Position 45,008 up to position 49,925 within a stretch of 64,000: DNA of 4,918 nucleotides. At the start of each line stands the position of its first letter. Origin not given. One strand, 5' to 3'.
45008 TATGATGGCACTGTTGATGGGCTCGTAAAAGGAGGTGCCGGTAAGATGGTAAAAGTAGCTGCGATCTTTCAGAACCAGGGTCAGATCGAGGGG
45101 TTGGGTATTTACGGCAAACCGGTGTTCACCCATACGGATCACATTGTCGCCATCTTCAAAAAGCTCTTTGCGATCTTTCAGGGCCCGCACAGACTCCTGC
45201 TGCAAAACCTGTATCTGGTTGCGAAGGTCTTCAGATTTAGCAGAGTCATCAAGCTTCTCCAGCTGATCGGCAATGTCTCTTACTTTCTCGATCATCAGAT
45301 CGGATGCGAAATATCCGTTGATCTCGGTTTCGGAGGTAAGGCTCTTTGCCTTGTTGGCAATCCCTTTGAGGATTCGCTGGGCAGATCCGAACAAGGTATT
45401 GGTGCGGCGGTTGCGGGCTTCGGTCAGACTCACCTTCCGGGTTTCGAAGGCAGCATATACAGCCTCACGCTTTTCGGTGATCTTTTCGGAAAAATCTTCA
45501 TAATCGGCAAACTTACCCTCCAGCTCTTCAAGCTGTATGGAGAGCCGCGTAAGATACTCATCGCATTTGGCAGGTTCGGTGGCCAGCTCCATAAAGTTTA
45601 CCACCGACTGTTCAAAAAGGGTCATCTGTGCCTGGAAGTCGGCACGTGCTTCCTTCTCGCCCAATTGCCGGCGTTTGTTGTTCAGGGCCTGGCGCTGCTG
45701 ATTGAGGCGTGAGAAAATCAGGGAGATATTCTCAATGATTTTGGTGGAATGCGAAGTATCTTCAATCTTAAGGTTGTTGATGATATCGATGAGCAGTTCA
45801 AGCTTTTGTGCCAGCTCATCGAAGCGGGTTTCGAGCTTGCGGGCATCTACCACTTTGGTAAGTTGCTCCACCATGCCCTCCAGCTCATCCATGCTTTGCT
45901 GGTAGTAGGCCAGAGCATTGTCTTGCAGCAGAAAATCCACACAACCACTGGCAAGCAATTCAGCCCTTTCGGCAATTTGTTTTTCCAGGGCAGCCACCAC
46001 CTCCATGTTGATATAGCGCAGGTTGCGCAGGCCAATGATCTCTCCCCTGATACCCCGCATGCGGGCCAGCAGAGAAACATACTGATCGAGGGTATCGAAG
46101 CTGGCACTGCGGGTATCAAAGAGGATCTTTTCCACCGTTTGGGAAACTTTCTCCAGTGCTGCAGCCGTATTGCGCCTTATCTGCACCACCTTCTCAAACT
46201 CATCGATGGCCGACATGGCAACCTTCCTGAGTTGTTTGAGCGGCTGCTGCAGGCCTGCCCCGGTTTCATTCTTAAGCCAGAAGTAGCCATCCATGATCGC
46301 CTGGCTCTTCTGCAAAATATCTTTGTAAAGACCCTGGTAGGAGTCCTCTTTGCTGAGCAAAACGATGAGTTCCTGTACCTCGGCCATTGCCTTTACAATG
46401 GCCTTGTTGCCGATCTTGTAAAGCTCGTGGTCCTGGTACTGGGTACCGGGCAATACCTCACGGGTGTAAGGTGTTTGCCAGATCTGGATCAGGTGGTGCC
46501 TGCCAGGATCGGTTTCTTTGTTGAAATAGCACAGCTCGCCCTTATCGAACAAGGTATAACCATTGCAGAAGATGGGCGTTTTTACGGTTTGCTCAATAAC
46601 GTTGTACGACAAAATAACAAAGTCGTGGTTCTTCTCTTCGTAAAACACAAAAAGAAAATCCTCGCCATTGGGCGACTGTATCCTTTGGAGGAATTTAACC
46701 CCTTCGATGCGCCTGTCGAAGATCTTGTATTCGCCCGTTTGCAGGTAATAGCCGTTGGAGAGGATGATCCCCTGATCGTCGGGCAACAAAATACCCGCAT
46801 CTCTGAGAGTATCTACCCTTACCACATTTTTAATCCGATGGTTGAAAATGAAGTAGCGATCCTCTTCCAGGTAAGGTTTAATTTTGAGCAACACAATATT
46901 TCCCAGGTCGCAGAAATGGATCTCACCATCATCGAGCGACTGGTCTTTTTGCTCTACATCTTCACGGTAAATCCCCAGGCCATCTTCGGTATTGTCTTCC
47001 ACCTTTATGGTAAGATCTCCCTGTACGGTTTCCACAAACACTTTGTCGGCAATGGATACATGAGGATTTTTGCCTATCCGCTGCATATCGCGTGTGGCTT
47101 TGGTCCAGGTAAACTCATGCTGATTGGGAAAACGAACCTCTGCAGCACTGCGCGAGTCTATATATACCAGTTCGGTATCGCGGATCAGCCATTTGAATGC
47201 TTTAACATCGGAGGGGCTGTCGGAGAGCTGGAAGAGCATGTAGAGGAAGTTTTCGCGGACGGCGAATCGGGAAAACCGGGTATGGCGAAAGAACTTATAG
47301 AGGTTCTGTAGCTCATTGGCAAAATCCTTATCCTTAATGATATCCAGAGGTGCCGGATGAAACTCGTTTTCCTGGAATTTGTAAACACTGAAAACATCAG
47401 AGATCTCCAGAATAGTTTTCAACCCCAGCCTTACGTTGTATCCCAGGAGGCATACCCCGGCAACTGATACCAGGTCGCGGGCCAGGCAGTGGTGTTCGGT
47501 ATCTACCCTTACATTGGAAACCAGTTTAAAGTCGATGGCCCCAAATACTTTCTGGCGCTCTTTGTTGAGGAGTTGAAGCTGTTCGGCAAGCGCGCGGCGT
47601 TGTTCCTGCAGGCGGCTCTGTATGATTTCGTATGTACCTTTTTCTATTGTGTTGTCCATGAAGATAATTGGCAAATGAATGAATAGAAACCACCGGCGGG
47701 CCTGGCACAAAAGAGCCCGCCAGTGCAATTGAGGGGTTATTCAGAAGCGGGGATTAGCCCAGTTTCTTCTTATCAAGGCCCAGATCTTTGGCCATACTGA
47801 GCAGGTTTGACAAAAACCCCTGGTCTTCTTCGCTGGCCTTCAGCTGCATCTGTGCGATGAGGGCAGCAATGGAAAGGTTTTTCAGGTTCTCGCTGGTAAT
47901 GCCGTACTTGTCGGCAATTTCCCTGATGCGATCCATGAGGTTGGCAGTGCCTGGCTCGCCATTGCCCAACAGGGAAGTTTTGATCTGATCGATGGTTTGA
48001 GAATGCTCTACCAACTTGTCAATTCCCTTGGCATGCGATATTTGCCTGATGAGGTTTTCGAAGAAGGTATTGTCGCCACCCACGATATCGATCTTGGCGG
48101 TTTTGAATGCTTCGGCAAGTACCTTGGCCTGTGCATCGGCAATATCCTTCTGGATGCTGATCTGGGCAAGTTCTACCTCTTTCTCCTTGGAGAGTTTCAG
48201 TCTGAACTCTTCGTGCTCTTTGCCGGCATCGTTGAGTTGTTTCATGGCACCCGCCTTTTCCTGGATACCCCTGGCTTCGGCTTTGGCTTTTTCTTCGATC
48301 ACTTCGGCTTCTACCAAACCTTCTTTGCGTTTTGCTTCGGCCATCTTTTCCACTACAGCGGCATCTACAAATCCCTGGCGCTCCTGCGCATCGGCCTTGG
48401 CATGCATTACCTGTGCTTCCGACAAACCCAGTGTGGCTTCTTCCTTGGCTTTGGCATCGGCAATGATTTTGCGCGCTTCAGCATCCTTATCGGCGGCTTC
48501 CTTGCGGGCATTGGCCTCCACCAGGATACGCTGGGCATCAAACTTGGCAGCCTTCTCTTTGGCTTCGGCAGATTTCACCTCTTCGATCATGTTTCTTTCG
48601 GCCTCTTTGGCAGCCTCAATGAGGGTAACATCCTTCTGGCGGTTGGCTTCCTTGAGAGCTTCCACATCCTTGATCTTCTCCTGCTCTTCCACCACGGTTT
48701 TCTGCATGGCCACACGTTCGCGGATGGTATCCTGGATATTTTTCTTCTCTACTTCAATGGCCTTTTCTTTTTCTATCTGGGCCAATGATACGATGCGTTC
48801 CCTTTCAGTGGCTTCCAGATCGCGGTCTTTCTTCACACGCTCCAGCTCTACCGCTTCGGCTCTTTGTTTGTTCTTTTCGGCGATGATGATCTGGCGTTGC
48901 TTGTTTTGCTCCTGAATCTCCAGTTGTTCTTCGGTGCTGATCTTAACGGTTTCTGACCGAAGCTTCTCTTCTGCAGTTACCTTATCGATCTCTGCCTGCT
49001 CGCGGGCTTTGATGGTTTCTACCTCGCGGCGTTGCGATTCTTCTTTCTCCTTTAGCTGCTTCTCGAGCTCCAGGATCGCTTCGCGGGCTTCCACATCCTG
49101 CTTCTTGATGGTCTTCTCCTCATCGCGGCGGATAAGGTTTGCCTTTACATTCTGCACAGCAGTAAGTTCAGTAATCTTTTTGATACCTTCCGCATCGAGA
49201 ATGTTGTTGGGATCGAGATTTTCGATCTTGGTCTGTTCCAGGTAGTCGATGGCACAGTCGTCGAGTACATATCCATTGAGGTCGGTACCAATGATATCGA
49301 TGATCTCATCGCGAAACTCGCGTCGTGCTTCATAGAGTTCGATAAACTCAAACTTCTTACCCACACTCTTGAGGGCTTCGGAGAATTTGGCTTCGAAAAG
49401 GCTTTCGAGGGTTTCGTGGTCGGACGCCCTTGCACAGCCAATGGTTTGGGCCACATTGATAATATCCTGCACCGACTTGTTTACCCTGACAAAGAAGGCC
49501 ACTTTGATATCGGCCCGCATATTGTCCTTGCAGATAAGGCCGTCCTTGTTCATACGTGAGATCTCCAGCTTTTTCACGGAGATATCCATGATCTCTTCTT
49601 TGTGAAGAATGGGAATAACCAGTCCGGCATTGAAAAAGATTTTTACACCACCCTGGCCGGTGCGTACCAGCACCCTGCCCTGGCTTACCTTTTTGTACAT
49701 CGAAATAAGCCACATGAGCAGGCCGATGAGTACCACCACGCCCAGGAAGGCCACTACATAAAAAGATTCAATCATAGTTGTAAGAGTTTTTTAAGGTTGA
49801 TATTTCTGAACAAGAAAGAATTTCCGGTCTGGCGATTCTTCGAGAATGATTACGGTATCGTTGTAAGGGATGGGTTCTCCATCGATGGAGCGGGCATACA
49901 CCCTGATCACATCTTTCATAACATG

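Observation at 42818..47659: Architecture of the 1613-aa ATPase: large N-terminal domain, extended coiled coil, MoxR/AAA_5-like module (DDIQH in place of DEINR), C-terminal ~230-aa domain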

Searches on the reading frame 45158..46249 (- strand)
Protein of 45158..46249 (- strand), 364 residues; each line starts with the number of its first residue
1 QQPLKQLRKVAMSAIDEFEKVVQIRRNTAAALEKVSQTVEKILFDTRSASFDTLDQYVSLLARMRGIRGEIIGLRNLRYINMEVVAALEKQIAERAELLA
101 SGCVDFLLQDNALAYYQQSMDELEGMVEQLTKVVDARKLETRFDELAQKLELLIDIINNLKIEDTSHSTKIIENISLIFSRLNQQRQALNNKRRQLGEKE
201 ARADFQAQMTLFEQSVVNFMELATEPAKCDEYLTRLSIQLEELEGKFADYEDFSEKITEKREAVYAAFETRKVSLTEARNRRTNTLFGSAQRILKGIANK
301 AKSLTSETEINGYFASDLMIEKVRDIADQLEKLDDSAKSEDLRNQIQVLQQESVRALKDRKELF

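Call 102: search_protein_families(library=pfam, proteins=[window:45158-46249:-], max_evalue=10)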
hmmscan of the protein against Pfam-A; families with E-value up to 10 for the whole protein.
window:45158-46249:- (364 aa): 7 families
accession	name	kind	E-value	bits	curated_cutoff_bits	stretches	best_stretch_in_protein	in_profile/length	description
PF25472.1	DUF7902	-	2.1e-25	89.2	26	1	111-195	1-85/85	Domain of unknown function (DUF7902)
PF07253.16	Gypsy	-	0.0027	16.8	27.5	1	12-80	111-180/472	Gypsy protein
PF19191.5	HEF_HK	-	0.016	16.1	24.1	1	17-64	12-61/67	HEF_HK domain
PF10279.14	Latarcin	-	0.25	12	25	1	297-350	22-50/64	Latarcin precursor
PF13729.12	TraF_2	-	0.43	10.2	25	1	133-215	29-93/264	F plasmid transfer operon, TraF, protein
PF10303.14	DUF2408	-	0.49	11.4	25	1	11-191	5-119/130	Protein of unknown function (DUF2408)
PF18041.7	MapZ_EC1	-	1.6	9.5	33.1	1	318-351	41-74/129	MapZ extracellular domain 1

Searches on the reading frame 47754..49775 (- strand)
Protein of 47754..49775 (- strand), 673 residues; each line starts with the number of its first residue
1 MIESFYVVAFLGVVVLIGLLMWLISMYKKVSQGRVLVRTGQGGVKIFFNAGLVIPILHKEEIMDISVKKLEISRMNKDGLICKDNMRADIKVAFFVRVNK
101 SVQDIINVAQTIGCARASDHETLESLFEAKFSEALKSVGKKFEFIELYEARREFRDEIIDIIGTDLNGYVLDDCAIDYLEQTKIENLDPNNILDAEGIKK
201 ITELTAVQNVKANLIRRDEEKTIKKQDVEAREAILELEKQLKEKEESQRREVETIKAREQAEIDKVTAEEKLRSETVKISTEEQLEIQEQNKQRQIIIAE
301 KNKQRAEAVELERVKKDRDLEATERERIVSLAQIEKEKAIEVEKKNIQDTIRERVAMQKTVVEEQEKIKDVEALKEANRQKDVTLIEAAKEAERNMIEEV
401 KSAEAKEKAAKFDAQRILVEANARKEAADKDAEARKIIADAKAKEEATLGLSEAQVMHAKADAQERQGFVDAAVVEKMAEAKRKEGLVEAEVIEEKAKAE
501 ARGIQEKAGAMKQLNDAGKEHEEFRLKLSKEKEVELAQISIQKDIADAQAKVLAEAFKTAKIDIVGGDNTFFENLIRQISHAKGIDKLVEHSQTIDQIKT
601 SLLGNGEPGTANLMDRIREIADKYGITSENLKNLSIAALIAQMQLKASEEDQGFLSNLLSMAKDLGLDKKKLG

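Call 5: search_protein_families(library=pfam, proteins=[window:47754-49775:-], max_evalue=0.01)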
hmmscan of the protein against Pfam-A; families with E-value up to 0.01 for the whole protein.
window:47754-49775:- (673 aa): 0 families

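Call 6: search_protein_families(library=ncbifam, proteins=[window:47754-49775:-], max_evalue=0.01)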
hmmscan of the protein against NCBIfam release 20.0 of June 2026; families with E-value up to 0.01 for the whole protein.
window:47754-49775:- (673 aa): 0 families

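Call 11: search_protein_families(library=padloc, proteins=[window:47754-49775:-], max_evalue=0.01)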
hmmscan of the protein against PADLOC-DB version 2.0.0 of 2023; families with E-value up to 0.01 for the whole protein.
window:47754-49775:- (673 aa): 0 families

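Call 16: search_protein_families(library=pfam, proteins=[window:47754-49775:-], max_evalue=10)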
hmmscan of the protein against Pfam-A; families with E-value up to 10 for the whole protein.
window:47754-49775:- (673 aa): 1 family
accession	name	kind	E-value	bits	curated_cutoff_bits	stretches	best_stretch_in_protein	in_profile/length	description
PF20077.4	CcmD_alt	-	0.14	12.7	23.5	1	6-31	33-58/61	CcmD family protein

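Call 19: search_solved_structures(query=window:47754-49775:-, max_evalue=1)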
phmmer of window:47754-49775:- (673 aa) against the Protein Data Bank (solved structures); distinct sequences matched with E-value up to 1: 0.

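Call 58: search_protein_families(library=phrogs, proteins=[window:47754-49775:-], max_evalue=0.01)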
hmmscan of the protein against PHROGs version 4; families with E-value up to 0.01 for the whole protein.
window:47754-49775:- (673 aa): 1 family
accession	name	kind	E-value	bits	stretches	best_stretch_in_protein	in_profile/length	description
phrog_200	-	other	0.00051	20.3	1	10-272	83-321/379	lipoprotein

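Call 61: search_solved_structures(query=A4, max_evalue=1)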
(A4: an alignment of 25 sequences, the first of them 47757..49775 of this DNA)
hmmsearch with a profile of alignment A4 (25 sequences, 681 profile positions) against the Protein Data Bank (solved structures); distinct sequences matched with E-value up to 1: 3.
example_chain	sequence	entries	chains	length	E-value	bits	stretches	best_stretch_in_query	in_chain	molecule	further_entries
8z5g_A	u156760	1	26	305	0.013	17.1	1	362-442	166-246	Protein QmcA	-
6ynx_b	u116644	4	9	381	0.1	14.2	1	194-238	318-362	subunit b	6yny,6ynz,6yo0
7n63_A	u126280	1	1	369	0.31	12.6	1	226-263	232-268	Putative aminotransferase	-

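Call 64: search_protein_families(library=pfam, alignment_id=A4, max_evalue=1)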
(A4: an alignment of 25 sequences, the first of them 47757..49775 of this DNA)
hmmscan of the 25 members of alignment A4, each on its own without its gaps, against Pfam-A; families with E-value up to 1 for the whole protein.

A. member 1, window:47757-49775:- (673 aa): 1 family
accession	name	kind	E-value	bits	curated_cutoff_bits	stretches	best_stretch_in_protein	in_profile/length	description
PF20077.4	CcmD_alt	-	0.14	12.7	23.5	1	6-31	33-58/61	CcmD family protein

B. families by the number of members that match (of 25 scanned): 8 families
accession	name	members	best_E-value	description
PF02557.22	VanY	2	0.65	D-alanyl-D-alanine carboxypeptidase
PF25371.1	DUF7884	1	0.028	Domain of unknown function (DUF7884)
PF18360.6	hnRNP_Q_AcD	1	0.068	Heterogeneous nuclear ribonucleoprotein Q acidic domain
PF00586.29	AIRS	1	0.091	AIR synthase related protein, N-terminal domain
PF20077.4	CcmD_alt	1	0.14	CcmD family protein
PF22538.1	HexPS-like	1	0.14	Hexaprenyl diphosphate synthase, small subunit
PF08123.19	DOT1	1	0.36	Histone methylation protein DOT1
PF09340.15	NuA4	1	0.56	Histone acetyltransferase subunit NuA4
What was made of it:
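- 47754..49775 (-): 673-aa YqiK-type flotillin: N-terminal TM, SPFH domain, long E/K/A-rich coiled coil. Pfam itself finds nothing (calls 16, 64).
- Tried and rejected: Pfam Band_7/Flotillin models miss the 673-aa neighbour and all 24 homologues tested (calls 16, 64).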
